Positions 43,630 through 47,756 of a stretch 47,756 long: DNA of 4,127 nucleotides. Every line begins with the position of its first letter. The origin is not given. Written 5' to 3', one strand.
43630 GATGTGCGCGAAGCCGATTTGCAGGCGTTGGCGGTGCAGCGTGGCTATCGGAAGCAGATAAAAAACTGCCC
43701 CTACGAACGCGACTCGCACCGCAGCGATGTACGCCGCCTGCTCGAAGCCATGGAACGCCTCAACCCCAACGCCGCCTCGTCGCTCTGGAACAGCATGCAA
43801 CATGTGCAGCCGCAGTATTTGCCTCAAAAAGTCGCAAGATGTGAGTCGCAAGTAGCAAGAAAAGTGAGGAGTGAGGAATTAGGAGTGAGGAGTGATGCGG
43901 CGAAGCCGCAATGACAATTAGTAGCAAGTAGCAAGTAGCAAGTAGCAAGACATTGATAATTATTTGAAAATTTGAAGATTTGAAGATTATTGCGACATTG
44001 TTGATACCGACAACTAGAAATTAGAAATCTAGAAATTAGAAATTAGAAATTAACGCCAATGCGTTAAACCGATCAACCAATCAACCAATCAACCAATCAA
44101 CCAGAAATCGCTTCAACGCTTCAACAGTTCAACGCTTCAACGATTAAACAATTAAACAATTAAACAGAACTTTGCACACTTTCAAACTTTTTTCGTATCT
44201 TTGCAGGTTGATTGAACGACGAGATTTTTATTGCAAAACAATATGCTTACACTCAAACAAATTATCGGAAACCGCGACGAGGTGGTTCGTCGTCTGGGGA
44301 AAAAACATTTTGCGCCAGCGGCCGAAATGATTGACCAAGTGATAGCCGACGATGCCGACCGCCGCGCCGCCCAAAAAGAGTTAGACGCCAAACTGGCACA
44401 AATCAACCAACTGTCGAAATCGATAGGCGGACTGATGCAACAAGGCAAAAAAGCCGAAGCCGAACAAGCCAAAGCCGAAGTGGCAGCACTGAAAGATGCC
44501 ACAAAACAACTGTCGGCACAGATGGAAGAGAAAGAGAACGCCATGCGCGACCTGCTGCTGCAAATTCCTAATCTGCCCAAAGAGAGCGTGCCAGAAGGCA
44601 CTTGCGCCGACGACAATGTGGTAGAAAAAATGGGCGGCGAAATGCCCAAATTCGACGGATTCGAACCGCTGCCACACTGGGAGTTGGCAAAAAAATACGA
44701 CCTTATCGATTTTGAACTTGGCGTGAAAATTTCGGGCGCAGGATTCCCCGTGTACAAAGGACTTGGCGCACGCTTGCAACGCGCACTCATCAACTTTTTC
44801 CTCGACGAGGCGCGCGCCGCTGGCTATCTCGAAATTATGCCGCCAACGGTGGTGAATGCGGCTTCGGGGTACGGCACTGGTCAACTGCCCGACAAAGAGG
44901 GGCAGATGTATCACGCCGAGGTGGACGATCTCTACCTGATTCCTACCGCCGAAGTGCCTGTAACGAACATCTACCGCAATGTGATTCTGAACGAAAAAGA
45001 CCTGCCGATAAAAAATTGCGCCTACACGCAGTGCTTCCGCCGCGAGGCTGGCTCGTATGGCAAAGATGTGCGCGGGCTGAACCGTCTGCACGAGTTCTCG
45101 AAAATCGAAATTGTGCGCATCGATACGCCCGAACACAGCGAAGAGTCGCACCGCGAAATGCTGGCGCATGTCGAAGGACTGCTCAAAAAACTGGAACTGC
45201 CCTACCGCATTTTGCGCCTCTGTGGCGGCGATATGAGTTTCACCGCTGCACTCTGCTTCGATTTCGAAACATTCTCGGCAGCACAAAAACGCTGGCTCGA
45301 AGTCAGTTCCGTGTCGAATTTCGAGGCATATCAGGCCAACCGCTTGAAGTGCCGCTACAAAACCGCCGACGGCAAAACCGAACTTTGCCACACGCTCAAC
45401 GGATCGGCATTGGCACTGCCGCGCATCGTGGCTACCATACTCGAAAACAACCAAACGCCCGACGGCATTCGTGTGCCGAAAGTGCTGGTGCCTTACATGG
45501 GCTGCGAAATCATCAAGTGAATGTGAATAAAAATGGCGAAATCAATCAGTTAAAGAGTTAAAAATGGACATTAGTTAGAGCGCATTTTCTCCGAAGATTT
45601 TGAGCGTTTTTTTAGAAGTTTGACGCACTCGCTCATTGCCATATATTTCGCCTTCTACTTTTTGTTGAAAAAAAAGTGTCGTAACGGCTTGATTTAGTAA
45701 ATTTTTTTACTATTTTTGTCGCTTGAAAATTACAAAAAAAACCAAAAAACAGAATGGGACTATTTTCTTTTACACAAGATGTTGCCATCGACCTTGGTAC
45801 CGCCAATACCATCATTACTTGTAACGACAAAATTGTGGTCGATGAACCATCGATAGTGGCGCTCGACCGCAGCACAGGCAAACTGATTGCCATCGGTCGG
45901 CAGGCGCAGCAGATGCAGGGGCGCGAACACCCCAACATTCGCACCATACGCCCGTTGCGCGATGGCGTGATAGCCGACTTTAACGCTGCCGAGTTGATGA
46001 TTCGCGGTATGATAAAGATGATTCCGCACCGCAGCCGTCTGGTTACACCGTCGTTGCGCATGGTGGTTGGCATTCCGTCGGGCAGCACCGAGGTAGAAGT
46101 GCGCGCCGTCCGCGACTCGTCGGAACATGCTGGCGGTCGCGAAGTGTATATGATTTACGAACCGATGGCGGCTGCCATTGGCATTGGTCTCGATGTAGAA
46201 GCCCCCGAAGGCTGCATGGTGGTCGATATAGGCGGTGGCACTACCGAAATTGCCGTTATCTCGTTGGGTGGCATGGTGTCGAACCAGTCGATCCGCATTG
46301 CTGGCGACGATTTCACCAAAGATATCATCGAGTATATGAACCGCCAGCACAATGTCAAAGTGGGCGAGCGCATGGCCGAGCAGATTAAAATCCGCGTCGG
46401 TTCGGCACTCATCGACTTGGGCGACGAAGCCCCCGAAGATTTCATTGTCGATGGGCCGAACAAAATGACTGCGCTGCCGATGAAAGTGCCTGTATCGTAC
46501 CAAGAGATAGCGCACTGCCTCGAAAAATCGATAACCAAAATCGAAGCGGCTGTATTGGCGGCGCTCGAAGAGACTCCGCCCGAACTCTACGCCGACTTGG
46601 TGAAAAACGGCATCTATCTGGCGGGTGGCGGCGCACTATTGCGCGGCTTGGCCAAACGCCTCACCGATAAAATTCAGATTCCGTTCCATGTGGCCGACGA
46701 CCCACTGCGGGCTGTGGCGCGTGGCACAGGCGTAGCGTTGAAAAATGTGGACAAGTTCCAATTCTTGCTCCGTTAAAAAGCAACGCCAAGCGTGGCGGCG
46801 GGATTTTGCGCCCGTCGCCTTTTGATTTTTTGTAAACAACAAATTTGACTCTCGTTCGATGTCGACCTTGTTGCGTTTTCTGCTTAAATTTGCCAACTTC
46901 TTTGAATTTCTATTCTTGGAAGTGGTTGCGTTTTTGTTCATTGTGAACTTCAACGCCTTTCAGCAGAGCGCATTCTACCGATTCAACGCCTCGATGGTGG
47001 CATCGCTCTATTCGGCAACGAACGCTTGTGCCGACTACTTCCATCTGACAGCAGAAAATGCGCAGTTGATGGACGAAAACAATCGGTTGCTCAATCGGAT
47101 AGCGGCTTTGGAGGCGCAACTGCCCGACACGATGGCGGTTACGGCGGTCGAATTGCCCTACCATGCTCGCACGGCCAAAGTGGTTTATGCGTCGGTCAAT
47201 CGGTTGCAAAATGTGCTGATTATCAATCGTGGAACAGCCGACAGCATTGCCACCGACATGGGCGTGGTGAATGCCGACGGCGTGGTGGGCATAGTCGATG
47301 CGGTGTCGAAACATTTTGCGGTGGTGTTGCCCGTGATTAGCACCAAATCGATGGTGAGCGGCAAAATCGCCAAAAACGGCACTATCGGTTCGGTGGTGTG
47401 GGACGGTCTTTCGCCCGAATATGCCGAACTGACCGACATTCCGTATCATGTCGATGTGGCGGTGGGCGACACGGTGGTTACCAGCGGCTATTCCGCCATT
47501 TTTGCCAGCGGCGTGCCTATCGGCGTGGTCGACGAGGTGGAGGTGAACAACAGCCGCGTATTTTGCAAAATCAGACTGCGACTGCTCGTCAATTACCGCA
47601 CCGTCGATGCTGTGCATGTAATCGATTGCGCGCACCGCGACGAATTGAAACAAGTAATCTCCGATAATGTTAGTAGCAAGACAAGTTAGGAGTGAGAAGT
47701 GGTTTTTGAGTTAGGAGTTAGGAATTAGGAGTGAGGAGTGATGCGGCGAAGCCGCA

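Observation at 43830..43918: A repeat element family with heptad purine-rich repeats and an invariant terminal hairpin supplies the ttcA C-terminus and stop codon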

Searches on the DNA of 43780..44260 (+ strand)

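Call 71: search_rna_families(source=window, start=43780, end=44260, threshold=evalue, max_evalue=1)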
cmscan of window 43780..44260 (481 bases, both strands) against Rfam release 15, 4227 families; matches with E-value up to 1: 0.
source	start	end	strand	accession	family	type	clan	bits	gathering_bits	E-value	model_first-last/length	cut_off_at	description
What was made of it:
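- On Any curated RNA family (Rfam 15): No hit at E<=1 on 43780-44260 (call 71).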

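Call 72: search_dna_similar(query=window:43826-44190:+, collection=plasmids, mode=distant, max_evalue=0.001, max_rows=10)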
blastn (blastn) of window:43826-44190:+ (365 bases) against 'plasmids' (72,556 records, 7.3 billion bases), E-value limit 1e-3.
Records with a match: 1; places in all: 2; records where one place covers at least 80% of the query: 0.
Best place of each record, by identity: >=99% 1.
By first word of the organism name: Chondrocystis 1.
By predicted mobility (MOB-suite, as given by PLSDB): non-mobilizable 1.
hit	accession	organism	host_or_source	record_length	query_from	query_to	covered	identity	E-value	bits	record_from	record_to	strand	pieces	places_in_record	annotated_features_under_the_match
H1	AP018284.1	Chondrocystis sp. NIES-4102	-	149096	95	124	8%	100.0%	5e-5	55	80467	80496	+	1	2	integrase, catalytic region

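Call 73: search_dna_similar(query=window:43826-44190:+, collection=phages, mode=distant, max_evalue=0.001, max_rows=10)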
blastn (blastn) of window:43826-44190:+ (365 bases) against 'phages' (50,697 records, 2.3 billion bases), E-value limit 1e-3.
Records with a match: 7; places in all: 23; records where one place covers at least 80% of the query: 0.
Best place of each record, by identity: >=99% 6; 80-90% 1.
By first word of the organism name: Staphylococcus 6; Mycoplasmopsis 1.
By host as written in the record: Staphylococcus aureus 6; Mycoplasmopsis felis MF329 1.
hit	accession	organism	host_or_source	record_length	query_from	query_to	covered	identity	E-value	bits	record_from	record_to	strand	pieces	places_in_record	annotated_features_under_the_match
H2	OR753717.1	Mycoplasmopsis phage vB_Mfe_PMF329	Mycoplasmopsis felis MF329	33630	287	341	15%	81.8%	2e-5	55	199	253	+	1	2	none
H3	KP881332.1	Staphylococcus phage Stau2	Staphylococcus aureus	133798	95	124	8%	100.0%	2e-5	55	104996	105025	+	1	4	none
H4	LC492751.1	Staphylococcus phage KSAP7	Staphylococcus aureus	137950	95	124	8%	100.0%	2e-5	55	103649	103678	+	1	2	none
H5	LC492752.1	Staphylococcus phage KSAP11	Staphylococcus aureus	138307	95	124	8%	100.0%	2e-5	55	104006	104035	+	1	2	none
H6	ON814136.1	Staphylococcus phage vB_SauM-V1SA22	Staphylococcus aureus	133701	95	124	8%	100.0%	2e-5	55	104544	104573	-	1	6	hypothetical protein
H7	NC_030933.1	Staphylococcus phage Stau2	Staphylococcus aureus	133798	95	124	8%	100.0%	2e-5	55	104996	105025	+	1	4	none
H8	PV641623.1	Staphylococcus phage St1.CM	Staphylococcus aureus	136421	95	124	8%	100.0%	2e-5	55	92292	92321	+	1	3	none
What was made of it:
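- Tried and rejected: Plasmid and phage BLAST gave only 30-nt (AGTAGCA)n coincidences in a cyanobacterial plasmid and in Staphylococcus phages (calls 72-73).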

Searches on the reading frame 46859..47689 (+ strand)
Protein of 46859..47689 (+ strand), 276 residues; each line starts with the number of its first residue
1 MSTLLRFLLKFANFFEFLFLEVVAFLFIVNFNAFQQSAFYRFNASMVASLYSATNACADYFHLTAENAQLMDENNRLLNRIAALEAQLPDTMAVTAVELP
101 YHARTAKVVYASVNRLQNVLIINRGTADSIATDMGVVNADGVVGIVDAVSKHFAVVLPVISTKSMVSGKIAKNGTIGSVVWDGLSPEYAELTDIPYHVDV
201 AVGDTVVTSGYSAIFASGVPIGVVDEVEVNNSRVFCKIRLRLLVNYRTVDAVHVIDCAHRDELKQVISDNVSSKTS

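Call 58: find_encoding_contigs(protein=window:46859-47689:+, flank=4000, max_places=5)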
Protein window:46859-47689:+ (276 aa): 2 contigs read that carry it; 2 places shown.
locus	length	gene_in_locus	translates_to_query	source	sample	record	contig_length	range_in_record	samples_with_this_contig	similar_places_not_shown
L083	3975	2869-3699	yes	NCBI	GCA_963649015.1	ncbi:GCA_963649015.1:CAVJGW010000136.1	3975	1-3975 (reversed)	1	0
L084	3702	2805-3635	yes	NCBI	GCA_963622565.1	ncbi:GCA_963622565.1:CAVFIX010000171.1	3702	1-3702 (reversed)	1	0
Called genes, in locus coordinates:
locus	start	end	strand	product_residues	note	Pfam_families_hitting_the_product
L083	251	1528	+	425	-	PF02403:Seryl_tRNA_N, PF00587:tRNA-synt_2b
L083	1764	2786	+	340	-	PF00022:Actin (faint), PF06723:MreB_Mbl, PF00012:HSP70, PF11104:PilM_2 (faint), PF14450:FtsA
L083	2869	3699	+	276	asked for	PF04085:MreC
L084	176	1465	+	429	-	PF02403:Seryl_tRNA_N, PF00587:tRNA-synt_2b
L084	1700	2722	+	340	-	PF00022:Actin (faint), PF06723:MreB_Mbl, PF00012:HSP70, PF11104:PilM_2 (faint), PF14450:FtsA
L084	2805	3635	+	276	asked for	PF04085:MreC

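Call 61: find_homologous_proteins(query=window:46859-47689:+, max_evalue=1e-60)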
Query window:46859-47689:+ (276 aa): 21 proteins with E <= 1e-60 among 2167 candidates.
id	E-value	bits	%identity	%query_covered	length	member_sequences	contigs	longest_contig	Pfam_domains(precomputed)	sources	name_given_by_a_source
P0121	1.5e-170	583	99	99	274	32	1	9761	PF04085.21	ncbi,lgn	-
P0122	1.2e-156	538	92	98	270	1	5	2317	PF04085.21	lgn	-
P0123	8.8e-149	512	87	97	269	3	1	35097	PF04085.21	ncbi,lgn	-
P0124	2.5e-147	507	86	97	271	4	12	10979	PF04085.21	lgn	-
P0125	4.8e-133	461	80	97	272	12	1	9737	PF04085.21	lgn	-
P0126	2.1e-128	445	74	98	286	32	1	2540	PF04085.21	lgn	-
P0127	5.6e-115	401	66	97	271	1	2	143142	PF04085.21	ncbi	-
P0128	6.0e-101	355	62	95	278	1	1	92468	PF04085.21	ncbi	ncbi:MAG: rod shape-determining protein MreC [Paludibacteraceae bacterium]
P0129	2.4e-100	354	62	97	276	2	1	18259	PF04085.21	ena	-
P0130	4.5e-100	353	61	97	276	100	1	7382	PF04085.21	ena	-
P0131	1.2e-99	351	61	97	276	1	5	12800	PF04085.21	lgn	-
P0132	5.8e-99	349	61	97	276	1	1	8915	PF04085.21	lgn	-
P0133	1.8e-98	347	62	95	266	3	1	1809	PF04085.21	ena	-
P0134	4.9e-97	343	60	97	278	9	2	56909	PF04085.21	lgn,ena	-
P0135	9.0e-83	296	52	96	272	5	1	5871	PF04085.21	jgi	-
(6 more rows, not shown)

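Call 63: find_encoding_contigs(protein=P0123, flank=2500, max_places=2)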
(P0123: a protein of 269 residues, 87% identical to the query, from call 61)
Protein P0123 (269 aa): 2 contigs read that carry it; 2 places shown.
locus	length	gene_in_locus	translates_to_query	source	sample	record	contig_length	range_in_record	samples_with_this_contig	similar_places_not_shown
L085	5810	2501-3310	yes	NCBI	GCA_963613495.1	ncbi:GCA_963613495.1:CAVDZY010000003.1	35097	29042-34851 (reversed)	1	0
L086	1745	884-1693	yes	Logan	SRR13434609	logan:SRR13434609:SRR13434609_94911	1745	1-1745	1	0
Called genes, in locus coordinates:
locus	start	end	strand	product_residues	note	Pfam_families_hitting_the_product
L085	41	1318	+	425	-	PF02403:Seryl_tRNA_N, PF00587:tRNA-synt_2b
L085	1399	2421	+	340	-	PF00022:Actin (faint), PF06723:MreB_Mbl, PF00012:HSP70, PF11104:PilM_2 (faint), PF14450:FtsA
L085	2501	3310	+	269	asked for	PF04085:MreC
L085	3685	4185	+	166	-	-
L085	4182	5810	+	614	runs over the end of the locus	PF03717:PBP_dimer, PF00905:Transpeptidase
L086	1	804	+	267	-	?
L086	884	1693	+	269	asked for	PF04085:MreC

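Call 64: find_encoding_contigs(protein=P0121, flank=4000, max_places=3)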
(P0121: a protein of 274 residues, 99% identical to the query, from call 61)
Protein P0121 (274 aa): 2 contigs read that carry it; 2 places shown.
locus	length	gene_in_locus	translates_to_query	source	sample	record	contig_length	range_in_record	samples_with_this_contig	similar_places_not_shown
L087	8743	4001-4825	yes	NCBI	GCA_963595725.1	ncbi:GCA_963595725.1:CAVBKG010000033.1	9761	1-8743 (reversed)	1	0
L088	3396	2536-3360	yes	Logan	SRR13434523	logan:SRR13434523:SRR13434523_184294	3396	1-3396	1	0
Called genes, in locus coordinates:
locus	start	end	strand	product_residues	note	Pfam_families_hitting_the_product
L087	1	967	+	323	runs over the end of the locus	PF01551:Peptidase_M23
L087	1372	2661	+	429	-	PF02403:Seryl_tRNA_N, PF00587:tRNA-synt_2b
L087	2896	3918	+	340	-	PF00022:Actin (faint), PF06723:MreB_Mbl, PF00012:HSP70, PF11104:PilM_2 (faint), PF14450:FtsA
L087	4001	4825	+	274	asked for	PF04085:MreC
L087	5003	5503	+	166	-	-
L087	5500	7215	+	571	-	-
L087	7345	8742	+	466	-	?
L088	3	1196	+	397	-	?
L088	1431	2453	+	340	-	PF00022:Actin (faint), PF06723:MreB_Mbl, PF00012:HSP70, PF11104:PilM_2 (faint), PF14450:FtsA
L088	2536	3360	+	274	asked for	PF04085:MreC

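Call 83: list_cluster_members(proteins=[P0121, P0001, P0123])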
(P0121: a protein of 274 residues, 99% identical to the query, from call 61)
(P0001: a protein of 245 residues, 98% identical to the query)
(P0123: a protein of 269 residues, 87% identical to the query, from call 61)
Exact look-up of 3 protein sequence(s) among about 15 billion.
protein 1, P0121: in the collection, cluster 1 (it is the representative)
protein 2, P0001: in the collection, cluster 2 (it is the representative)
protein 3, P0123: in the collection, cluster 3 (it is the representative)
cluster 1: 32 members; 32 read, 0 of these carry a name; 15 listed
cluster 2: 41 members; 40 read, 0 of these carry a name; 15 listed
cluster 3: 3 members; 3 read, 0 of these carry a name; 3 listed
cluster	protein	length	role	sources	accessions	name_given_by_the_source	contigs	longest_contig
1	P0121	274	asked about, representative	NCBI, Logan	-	-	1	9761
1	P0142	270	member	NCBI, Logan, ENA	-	-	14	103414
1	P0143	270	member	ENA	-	-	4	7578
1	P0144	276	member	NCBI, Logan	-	-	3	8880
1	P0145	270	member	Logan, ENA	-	-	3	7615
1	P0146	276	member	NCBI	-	-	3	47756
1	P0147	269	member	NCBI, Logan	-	-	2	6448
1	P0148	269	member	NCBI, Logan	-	-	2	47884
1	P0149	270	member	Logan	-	-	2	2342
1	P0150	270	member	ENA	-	-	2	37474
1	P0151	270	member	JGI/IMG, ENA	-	-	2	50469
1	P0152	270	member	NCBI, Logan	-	-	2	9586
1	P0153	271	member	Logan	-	-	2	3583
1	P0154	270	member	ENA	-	-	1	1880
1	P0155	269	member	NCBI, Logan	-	-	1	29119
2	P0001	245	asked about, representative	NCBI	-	-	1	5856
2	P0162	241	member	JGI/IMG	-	-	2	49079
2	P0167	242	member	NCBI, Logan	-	-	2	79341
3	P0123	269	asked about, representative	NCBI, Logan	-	-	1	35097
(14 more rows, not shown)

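Call 85: find_encoding_contigs(protein=P0167, flank=1500, max_places=3)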
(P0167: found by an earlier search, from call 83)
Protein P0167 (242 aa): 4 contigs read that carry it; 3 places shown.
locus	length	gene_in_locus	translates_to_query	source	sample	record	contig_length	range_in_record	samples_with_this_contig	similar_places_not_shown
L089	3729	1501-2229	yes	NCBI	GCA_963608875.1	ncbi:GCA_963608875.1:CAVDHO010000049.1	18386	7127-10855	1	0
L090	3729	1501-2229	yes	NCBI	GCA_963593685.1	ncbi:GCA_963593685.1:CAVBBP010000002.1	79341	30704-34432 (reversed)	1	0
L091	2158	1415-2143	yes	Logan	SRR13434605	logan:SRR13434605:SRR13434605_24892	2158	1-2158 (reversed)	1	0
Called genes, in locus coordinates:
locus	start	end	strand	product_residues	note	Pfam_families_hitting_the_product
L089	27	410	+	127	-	-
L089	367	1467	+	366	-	PF00389:2-Hacid_dh, PF02826:2-Hacid_dh_C, PF11890:DUF3410 (weak)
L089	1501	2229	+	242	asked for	PF01171:ATP_bind_3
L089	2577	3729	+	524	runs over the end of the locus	PF00009:GTP_EFTU, PF01926:MMR_HSR1, PF22042:EF-G_D2, PF03144:GTP_EFTU_D2 (weak), PF16658:RF3_C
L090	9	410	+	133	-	-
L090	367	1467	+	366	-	PF00389:2-Hacid_dh, PF02826:2-Hacid_dh_C, PF11890:DUF3410 (weak)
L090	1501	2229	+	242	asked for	PF01171:ATP_bind_3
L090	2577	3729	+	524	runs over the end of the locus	PF00009:GTP_EFTU, PF01926:MMR_HSR1, PF22042:EF-G_D2, PF03144:GTP_EFTU_D2 (weak), PF16658:RF3_C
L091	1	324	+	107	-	?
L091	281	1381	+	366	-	PF00389:2-Hacid_dh, PF02826:2-Hacid_dh_C, PF11890:DUF3410 (weak)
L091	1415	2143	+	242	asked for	PF01171:ATP_bind_3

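Call 86: find_encoding_contigs(protein=P0162, flank=1500, max_places=2)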
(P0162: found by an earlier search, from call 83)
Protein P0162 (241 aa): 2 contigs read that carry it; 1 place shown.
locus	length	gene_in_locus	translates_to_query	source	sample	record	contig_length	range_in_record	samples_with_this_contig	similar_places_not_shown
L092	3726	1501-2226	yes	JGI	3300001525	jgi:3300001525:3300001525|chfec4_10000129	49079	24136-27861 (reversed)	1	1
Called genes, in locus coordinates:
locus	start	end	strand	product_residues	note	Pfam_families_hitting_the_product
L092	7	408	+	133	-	-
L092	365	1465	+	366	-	PF00389:2-Hacid_dh, PF02826:2-Hacid_dh_C, PF11890:DUF3410 (weak)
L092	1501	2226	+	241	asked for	PF01171:ATP_bind_3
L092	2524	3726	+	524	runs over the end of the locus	PF00009:GTP_EFTU, PF01926:MMR_HSR1, PF22042:EF-G_D2, PF03144:GTP_EFTU_D2 (weak), PF16658:RF3_C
